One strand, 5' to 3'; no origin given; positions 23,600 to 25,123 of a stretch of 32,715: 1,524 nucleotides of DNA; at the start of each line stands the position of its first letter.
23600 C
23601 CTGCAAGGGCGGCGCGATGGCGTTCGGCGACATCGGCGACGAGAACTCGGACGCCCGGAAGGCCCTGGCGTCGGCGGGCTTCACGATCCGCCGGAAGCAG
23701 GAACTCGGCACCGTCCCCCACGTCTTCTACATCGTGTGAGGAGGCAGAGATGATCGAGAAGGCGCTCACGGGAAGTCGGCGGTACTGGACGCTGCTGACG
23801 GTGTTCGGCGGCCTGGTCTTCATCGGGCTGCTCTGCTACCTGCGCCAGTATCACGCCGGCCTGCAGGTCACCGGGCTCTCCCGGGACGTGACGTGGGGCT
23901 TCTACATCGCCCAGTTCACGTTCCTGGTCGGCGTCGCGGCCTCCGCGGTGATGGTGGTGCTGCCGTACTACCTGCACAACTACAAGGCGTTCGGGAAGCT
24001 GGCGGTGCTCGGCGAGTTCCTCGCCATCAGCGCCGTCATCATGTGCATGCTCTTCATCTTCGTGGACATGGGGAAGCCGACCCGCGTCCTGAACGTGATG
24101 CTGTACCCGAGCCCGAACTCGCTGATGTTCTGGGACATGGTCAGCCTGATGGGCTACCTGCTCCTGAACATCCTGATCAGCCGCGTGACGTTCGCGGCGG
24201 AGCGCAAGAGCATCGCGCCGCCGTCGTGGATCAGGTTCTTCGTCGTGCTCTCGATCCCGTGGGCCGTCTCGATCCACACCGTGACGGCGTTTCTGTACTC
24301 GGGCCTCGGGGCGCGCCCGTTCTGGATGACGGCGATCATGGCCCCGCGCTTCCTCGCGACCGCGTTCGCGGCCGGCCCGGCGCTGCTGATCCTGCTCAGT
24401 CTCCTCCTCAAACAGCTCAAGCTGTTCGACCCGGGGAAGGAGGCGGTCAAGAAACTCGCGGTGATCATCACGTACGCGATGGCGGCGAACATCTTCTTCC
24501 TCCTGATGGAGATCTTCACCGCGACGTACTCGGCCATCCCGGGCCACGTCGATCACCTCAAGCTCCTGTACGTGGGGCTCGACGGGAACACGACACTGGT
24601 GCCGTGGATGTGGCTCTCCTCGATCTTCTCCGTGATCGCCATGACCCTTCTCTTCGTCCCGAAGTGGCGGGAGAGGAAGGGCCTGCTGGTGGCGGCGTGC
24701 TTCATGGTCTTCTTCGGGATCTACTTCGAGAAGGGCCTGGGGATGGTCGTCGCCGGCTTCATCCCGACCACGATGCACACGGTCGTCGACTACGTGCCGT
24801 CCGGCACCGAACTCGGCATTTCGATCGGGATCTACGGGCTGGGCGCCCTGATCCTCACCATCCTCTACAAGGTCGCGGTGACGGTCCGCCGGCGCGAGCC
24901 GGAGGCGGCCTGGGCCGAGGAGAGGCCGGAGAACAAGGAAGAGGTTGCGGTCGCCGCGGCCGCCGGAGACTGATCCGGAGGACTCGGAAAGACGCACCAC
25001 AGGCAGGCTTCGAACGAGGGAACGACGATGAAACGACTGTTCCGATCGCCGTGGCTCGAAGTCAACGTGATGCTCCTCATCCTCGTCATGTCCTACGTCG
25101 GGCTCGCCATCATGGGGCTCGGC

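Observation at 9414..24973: One locus carries both dsrD/dsrT (reducer hallmarks) and dsrL (oxidiser hallmark), with no dsrEFH in view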

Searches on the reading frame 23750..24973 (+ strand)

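Call 5: search_protein_families(library=ncbifam, proteins=[window:23750-24973:+])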
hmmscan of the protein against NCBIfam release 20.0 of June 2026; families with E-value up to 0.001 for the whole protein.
window:23750-24973:+ (407 aa): 3 families
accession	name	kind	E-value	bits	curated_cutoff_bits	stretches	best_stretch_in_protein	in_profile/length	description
NF045798.1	DsrP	equivalog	9.3e-132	439.6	350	1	1-380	1-344/346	sulfate reduction electron transfer complex DsrMKJOP subunit DsrP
NF041784.1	mnquin_red_QrcD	equivalog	3.3e-10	39.8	570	1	10-374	16-396/408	menaquinone reductase integral membrane subunit QrcD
NF011568.0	PRK14992.1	equivalog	2.7e-07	30.3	314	1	44-216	14-185/341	tetrathionate reductase subunit TtrC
